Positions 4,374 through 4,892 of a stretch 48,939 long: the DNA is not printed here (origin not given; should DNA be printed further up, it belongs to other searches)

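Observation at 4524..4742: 72-aa stand-alone DHp-like protein wedged between a kinase and a receiver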

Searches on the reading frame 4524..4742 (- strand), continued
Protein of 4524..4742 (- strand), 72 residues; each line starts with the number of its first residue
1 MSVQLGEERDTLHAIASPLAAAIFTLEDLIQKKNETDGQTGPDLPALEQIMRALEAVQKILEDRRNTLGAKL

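Call 29: find_encoding_contigs(protein=P0180, flank=6000, max_places=2)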
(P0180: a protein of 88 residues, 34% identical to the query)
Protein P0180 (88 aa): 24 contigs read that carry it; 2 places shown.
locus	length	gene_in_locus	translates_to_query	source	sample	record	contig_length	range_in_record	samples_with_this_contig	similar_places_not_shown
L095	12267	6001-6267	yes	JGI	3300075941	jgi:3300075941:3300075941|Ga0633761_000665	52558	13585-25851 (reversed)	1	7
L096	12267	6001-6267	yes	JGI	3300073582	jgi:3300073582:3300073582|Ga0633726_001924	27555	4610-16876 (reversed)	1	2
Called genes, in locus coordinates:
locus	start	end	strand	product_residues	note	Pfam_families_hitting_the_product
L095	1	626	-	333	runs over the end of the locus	PF00478:IMPDH, PF03060:NMO, PF01070:FMN_dh (weak), PF05690:ThiG (weak)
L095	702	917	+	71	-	PF11127:YgaP-like_TM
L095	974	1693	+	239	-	PF00072:Response_reg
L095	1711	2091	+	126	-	PF00072:Response_reg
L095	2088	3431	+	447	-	PF00512:HisKA, PF02518:HATPase_c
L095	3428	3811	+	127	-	PF01627:Hpt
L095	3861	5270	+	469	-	PF01565:FAD_binding_4, PF02913:FAD-oxidase_C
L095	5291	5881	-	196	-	PF00072:Response_reg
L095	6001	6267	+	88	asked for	-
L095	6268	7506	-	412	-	PF00389:2-Hacid_dh, PF02826:2-Hacid_dh_C, PF22629:ACT_AHAS_ss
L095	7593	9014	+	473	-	PF00072:Response_reg, PF00158:Sigma54_activat, PF14532:Sigma54_activ_2, PF25601:AAA_lid_14, PF02954:HTH_8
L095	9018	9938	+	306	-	PF01148:CTP_transf_1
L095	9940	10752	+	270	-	PF01553:Acyltransferase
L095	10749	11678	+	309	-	PF00753:Lactamase_B, PF23023:Anti-Pycsar_Apyc1 (faint)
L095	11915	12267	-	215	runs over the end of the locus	-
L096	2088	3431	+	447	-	PF00512:HisKA, PF02518:HATPase_c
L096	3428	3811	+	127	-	PF01627:Hpt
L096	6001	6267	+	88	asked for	-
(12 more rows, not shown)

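Call 39: find_encoding_contigs(protein=P0181, flank=5000, max_places=1)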
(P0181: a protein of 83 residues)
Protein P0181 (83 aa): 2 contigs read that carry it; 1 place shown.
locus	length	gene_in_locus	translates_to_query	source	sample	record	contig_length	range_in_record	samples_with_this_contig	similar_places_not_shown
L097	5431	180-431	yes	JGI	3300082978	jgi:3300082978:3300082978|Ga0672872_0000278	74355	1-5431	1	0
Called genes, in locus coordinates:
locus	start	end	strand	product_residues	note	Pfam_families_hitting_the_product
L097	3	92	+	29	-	?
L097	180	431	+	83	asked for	-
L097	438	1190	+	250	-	PF00072:Response_reg, PF07238:PilZ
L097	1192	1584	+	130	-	PF00072:Response_reg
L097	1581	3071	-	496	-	PF00512:HisKA, PF02518:HATPase_c, PF14501:HATPase_c_5 (weak)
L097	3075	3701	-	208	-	PF12849:PBP_like_2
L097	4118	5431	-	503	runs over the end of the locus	-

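Call 40: find_encoding_contigs(protein=P0148, flank=5000, max_places=1)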
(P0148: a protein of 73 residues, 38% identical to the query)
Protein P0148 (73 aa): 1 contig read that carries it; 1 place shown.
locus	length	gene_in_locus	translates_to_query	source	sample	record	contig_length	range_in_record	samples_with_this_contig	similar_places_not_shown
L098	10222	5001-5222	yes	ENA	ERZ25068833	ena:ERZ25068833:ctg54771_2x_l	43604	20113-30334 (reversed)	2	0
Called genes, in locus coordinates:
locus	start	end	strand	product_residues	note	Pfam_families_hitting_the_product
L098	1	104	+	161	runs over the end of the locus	PF00583:Acetyltransf_1, PF13673:Acetyltransf_10, PF13508:Acetyltransf_7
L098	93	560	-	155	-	-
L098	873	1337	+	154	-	PF02518:HATPase_c (weak)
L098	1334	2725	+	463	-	PF00072:Response_reg, PF13487:HD_5, PF01966:HD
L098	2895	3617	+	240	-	PF00072:Response_reg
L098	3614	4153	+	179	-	PF00072:Response_reg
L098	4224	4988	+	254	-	PF13487:HD_5, PF01966:HD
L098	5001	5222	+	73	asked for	-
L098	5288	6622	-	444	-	PF00512:HisKA, PF02518:HATPase_c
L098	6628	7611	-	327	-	PF22396:DUF6976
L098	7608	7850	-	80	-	-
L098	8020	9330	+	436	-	PF00512:HisKA, PF02518:HATPase_c, PF14501:HATPase_c_5 (weak)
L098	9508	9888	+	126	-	-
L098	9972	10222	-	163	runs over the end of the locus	-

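Call 41: find_encoding_contigs(protein=P0172, flank=5000, max_places=1)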
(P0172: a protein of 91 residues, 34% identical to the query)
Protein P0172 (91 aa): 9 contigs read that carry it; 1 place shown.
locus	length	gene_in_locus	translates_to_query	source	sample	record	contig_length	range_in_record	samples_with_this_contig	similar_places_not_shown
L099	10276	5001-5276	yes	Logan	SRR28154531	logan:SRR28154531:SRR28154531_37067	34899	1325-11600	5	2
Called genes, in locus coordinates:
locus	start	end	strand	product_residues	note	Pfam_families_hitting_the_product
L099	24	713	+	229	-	PF00072:Response_reg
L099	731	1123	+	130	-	PF00072:Response_reg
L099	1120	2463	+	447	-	PF00512:HisKA, PF02518:HATPase_c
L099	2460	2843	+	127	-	PF01627:Hpt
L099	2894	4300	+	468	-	PF01565:FAD_binding_4, PF02913:FAD-oxidase_C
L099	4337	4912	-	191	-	PF00072:Response_reg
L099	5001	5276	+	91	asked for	-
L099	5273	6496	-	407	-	PF00389:2-Hacid_dh, PF02826:2-Hacid_dh_C, PF22629:ACT_AHAS_ss (weak)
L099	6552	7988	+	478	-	PF00072:Response_reg, PF00158:Sigma54_activat, PF14532:Sigma54_activ_2, PF25601:AAA_lid_14, PF02954:HTH_8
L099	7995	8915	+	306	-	PF01148:CTP_transf_1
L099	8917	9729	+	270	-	PF01553:Acyltransferase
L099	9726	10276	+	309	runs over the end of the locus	PF00753:Lactamase_B, PF23023:Anti-Pycsar_Apyc1 (weak)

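Call 42: find_encoding_contigs(protein=P0128, flank=5000, max_places=1)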
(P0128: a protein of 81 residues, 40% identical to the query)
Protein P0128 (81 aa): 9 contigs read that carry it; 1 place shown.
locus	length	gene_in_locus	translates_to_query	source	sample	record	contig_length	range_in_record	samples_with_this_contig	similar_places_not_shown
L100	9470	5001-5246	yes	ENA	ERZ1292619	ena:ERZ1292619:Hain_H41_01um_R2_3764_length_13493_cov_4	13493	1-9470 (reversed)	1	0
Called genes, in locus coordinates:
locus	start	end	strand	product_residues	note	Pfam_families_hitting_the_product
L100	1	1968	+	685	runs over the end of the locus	PF00498:FHA, PF16697:Yop-YscD_cpl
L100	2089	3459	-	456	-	PF00072:Response_reg, PF13487:HD_5, PF01966:HD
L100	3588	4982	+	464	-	PF00072:Response_reg, PF13487:HD_5, PF01966:HD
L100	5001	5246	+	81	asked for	-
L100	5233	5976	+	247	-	PF00072:Response_reg, PF07238:PilZ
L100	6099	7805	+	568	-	PF00512:HisKA, PF02518:HATPase_c, PF14501:HATPase_c_5 (weak)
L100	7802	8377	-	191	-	PF02472:ExbD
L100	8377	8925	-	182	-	PF02472:ExbD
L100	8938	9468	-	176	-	?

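Call 44: predict_structure(alignment_id=A3)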
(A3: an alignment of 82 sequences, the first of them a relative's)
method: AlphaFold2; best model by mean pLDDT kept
length: 72 residues; sequences in the alignment: 82
mean_pLDDT: 89.9   pTM: 0.74
mean pLDDT of the five models: 89.9, 89.3, 88.9, 88.6, 87.9
residues with pLDDT >= 90: 46; 70-90: 22; 50-70: 4; < 50: 0
segments of 3 or more residues with pLDDT < 50: none
pLDDT, mean of each block of 10 residues (from residue 1): 79 95 97 87 91 97 89 64
secondary structure, 60 per line:
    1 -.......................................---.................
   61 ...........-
elements in order: H2-40 H44-71

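Call 47: fold_search(model_id=the predicted structure, library=pdb)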
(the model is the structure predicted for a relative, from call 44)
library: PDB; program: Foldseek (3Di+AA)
matches with E <= 10: 393; with E <= 0.001: 0
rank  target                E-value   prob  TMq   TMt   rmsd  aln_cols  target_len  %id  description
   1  5nfd_B                1.4e-01  1.00  0.91  0.84   1.4        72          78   15  Antiparallel monomeric coiled coil of Kif21A (released 2018-05-02)
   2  3plt_A                7.1e-01  0.96  0.71  0.26   1.9        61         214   21  Crystal structure of Lsp1 from Saccharomyces cerevisiae (released 2011-06-22)
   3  8ibh                  8.1e-01  0.98  0.83  0.79   1.8        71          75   18  Cep57 C-terminal domain (released 2024-02-14)
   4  7tzb_B                1.1e+00  0.95  0.82  0.14   1.5        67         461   15  Crystal structure of the human mitochondrial seryl-tRNA synthetase (mt SerRS) bound with a seryl-adenylate analogue (released 2022-09-14)
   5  8qb7_A                1.1e+00  0.91  0.75  0.23   2.2        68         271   18  Pil1 in native eisosome lattice bound to plasma membrane microdomain (released 2024-07-24)
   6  6jx6_A                1.1e+00  0.60  0.56  0.32   3.5        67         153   15  Tetrameric form of Smac (released 2019-12-04)
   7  1wle_A                1.1e+00  0.30  0.43  0.11   5.0        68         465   18  Crystal Structure of mammalian mitochondrial seryl-tRNA synthetase complexed with seryl-adenylate (released 2005-09-06)
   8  6dma_E                1.2e+00  0.94  0.79  0.80   2.6        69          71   10  DHD15_closed (released 2018-12-19)
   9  2dq3_A                1.3e+00  0.95  0.85  0.15   1.3        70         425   17  Crystal structure of aq_298 (released 2007-06-05)
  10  6gfo_F                1.4e+00  0.85  0.50  0.52   1.3        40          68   25  cyanobacterial GAPDH with full-length CP12 (released 2019-05-08)
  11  8p7d_B                1.4e+00  0.85  0.77  0.13   6.0        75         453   13  CryoEM structure of METTL6 tRNA SerRS complex in a 1:1:2 stoichiometry (released 2024-06-12)
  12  6gfo_E                1.5e+00  0.87  0.63  0.60   1.4        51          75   20  cyanobacterial GAPDH with full-length CP12 (released 2019-05-08)
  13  4wwf_B                1.5e+00  0.87  0.76  0.54   2.4        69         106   10  High-resolution structure of two Ni-bound forms of the M123C mutant of C. metallidurans CnrXs (released 2015-02-11)
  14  9qpv                  1.5e+00  0.85  0.72  0.06   2.2        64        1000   16  Pseudomonas aeruginosa Ptx2 toxin (released 2025-07-16)
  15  4biy_D                1.5e+00  0.54  0.58  0.25   3.3        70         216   13  Crystal structure of CpxAHDC (monoclinic form 2) (released 2014-02-12)
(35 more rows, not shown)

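Call 58: search_protein_families(library=pfam, proteins=[L087:1-402:+, L087:689-1570:+, L088:406-1146:+, L088:1272-2975:+, L089:3-809:+, L089:1217-1789:+, L090:1571-2965:+, L090:2965-4929:+, L090:4929-5675:+, L090:1-1284:+], max_evalue=0.001)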
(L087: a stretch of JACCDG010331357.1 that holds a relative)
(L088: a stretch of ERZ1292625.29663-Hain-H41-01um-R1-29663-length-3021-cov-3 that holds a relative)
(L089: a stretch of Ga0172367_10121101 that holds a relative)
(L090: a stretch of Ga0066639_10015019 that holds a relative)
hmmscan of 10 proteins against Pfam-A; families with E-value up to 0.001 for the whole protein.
L087:1-402:+ (134 aa): 1 family
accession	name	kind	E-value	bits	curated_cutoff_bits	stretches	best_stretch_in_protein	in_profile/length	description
PF13487.12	HD_5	-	1.4e-15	57.9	27.2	1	6-79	70-142/170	HD domain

L087:689-1570:+ (294 aa): 1 family
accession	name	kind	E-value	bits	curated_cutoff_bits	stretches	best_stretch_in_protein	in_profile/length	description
PF00912.28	Transgly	-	1.2e-51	175.2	27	1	82-249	7-172/178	Transglycosylase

L088:406-1146:+ (247 aa): 2 families
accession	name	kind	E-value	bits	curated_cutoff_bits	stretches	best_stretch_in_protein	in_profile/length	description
PF00072.30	Response_reg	-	3.1e-26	92.2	30.2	1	9-118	1-110/111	Response regulator receiver domain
PF07238.19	PilZ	-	2e-08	34.9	22.5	1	132-236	3-101/102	PilZ domain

L088:1272-2975:+ (568 aa): 3 families
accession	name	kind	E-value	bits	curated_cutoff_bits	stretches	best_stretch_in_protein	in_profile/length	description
PF02518.31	HATPase_c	-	4.1e-20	72.7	26.4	1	462-567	4-110/111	Histidine kinase-, DNA gyrase B-, and HSP90-like ATPase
PF00512.31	HisKA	-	1.6e-09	38.1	26.9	1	347-412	2-62/66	His Kinase A (phospho-acceptor) domain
PF14501.12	HATPase_c_5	-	2e-07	31.3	22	1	462-563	4-100/102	GHKL domain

L089:3-809:+ (269 aa): 4 families
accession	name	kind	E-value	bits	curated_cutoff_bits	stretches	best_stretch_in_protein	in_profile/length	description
PF02518.31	HATPase_c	-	6.3e-21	75.3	26.4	1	151-256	4-110/111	Histidine kinase-, DNA gyrase B-, and HSP90-like ATPase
PF00512.31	HisKA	-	2.1e-08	34.5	26.9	1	36-101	2-62/66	His Kinase A (phospho-acceptor) domain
PF13581.12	HATPase_c_2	-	0.00034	21.1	27.4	0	167-232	47-110/127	Histidine kinase-like ATPase domain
PF14501.12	HATPase_c_5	-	0.00092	19.5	22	0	151-251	4-97/102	GHKL domain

L089:1217-1789:+ (191 aa): 1 family
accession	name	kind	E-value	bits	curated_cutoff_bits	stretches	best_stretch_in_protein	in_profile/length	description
PF00072.30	Response_reg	-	1e-24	87.3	30.2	1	23-133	1-111/111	Response regulator receiver domain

L090:1571-2965:+ (465 aa): 4 families
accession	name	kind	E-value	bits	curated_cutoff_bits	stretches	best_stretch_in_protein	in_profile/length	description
PF13487.12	HD_5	-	6.4e-29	101.3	27.2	1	282-446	5-169/170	HD domain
PF00072.30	Response_reg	-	7.4e-26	90.9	30.2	1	17-126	1-110/111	Response regulator receiver domain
PF01966.28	HD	-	8.2e-14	52.3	22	1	292-416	2-116/116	HD domain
PF08668.18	HDOD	-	0.00042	20.3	22.9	1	284-331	88-132/196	HDOD domain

L090:2965-4929:+ (655 aa): 7 families
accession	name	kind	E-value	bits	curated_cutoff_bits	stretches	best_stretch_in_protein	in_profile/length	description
PF02518.31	HATPase_c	-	4.2e-21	75.9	26.4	1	535-638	3-107/111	Histidine kinase-, DNA gyrase B-, and HSP90-like ATPase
PF13185.12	GAF_2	-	2.1e-09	38.1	28.6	1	231-378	2-135/136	GAF domain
PF13675.11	PilJ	-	3.5e-09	37.2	26.6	1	36-100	6-68/114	Type IV pili methyl-accepting chemotaxis transducer N-term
PF14501.12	HATPase_c_5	-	5e-08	33.2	22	1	536-638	4-99/102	GHKL domain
PF00512.31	HisKA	-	2.1e-06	28.1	26.9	1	421-486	2-62/66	His Kinase A (phospho-acceptor) domain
PF01590.32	GAF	-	2.2e-06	28.7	22.4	1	235-376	4-131/133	GAF domain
PF22922.2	GAF_NLP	-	0.00062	19.8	24.1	0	272-371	62-164/175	NLP protein GAF domain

L090:4929-5675:+ (249 aa): 4 families
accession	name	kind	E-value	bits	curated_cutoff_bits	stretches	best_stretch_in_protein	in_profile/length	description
PF00072.30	Response_reg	-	3.7e-24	85.5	30.2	1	11-120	1-110/111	Response regulator receiver domain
PF07238.19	PilZ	-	9.7e-07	29.5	22.5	1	142-237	10-101/102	PilZ domain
PF23198.2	PDE8A_N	-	3e-05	24.4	29.6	1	3-82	5-85/147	PDE8A-like, N-terminal domain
PF03709.21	OKR_DC_1_N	-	0.00018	22.2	29.3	1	24-93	9-78/111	Orn/Lys/Arg decarboxylase, N-terminal domain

L090:1-1284:+ (428 aa): 4 families
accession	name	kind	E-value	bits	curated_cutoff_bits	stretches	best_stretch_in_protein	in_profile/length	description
PF02518.31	HATPase_c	-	2.9e-20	73.2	26.4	1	316-421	3-109/111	Histidine kinase-, DNA gyrase B-, and HSP90-like ATPase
PF14501.12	HATPase_c_5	-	6.5e-08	32.9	22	1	317-409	4-91/102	GHKL domain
PF00512.31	HisKA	-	1.5e-07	31.8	26.9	1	202-268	2-63/66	His Kinase A (phospho-acceptor) domain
PF20966.2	MASE6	-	1.1e-05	26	27.4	1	15-180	5-166/170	MASE6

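Call 61: search_protein_families(library=ncbifam, alignment_id=A3, max_evalue=0.1)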
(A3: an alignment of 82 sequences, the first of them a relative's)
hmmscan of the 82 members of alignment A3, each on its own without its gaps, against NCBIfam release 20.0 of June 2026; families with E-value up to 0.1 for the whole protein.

A. member 1, P0001 (72 aa): 0 families

B. families by the number of members that match (of 82 scanned): 40 families (the first 25 are shown)
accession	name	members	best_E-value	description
NF052574.1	HisKinEspCMyxo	8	5e-05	serine histidine kinase EspC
NF006800.0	PRK09303.1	5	0.011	histidine kinase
NF008312.0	PRK11100.1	4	0.028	two-component system sensor histidine kinase CreC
NF041735.1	hist_kin_RppB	3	0.00028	two-component system sensor histidine kinase RppB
NF047497.1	HK_LIC_12097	3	0.003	LIC_12097 family sensor histidine kinase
NF041832.1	near_NosP_CTERM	2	0.0004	NahK/ErcS family hybrid sensor histidine kinase/response regulator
TIGR02966.1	phoR_proteo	2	0.0012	phosphate regulon sensor histidine kinase PhoR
NF033792.0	ActS_PrrB_HisK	2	0.014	ActS/PrrB/RegB family redox-sensitive histidine kinase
NF001544.0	PRK00373.1-3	2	0.024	V-type ATP synthase subunit D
NF008025.0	PRK10755.1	2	0.035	two-component system sensor histidine kinase PmrB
NF007836.1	PRK10548.1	2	0.061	flagella biosynthesis regulatory protein FliT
NF046044.1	PnpS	1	0.0027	two-component system histidine kinase PnpS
NF040631.2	InhA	1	0.0073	NADH-dependent enoyl-ACP reductase InhA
NF002138.0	PRK00977.1-2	1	0.012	exodeoxyribonuclease VII small subunit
NF006186.0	PRK08321.1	1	0.016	1,4-dihydroxy-2-naphthoyl-CoA synthase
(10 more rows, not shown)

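Call 65: find_encoding_contigs(protein=P0153, flank=6000, max_places=2)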
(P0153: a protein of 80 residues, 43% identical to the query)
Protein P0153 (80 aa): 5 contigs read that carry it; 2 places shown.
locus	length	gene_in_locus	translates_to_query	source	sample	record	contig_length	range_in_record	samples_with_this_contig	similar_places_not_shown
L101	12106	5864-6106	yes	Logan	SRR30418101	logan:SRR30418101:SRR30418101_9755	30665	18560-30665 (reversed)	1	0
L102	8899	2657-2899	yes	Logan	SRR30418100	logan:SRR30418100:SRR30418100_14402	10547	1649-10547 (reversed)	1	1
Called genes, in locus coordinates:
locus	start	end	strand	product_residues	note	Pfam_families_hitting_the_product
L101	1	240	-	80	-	?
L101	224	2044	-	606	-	PF13517:FG-GAP_3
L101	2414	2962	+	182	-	-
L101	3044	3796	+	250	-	PF14394:DUF4423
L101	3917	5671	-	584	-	-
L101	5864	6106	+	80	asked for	-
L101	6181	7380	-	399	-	-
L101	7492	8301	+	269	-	PF14394:DUF4423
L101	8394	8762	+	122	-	-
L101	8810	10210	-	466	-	-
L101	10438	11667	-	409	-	-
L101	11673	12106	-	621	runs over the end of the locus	-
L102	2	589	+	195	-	?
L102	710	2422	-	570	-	-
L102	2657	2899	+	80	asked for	-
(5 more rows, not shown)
